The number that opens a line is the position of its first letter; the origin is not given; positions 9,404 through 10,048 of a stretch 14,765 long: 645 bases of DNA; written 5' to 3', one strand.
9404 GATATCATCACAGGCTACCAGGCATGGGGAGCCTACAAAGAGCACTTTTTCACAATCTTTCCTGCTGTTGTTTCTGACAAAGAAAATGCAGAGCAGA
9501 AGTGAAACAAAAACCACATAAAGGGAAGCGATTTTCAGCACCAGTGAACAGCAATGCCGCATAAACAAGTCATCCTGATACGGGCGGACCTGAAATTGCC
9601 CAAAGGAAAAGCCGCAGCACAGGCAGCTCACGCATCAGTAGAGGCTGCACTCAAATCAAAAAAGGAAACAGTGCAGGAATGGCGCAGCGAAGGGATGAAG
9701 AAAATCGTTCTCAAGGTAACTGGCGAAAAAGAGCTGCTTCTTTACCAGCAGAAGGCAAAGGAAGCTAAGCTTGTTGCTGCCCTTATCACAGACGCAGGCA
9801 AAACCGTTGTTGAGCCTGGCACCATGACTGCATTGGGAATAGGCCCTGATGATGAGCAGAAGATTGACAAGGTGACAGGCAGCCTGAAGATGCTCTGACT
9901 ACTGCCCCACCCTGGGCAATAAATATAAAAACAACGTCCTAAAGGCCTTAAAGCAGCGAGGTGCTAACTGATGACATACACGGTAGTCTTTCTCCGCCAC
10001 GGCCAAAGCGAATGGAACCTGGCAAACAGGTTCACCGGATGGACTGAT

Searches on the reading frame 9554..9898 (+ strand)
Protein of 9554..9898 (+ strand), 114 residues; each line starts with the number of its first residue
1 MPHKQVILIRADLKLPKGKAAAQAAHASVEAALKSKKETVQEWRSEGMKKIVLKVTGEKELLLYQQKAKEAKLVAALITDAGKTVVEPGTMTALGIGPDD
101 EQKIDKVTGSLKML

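Call 12: search_protein_families(library=ncbifam, proteins=[window:9554-9898:+], max_evalue=0.1)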
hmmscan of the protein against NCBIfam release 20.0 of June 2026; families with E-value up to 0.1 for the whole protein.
window:9554-9898:+ (114 aa): 2 families
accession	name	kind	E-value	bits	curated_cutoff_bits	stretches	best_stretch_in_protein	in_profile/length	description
NF003314.0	PRK04322.1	equivalog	1.7e-43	147.4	126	1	3-114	3-117/117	peptidyl-tRNA hydrolase Pth2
TIGR00283.1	arch_pth2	equivalog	2.2e-38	131.1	82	1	4-114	2-115/115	aminoacyl-tRNA hydrolase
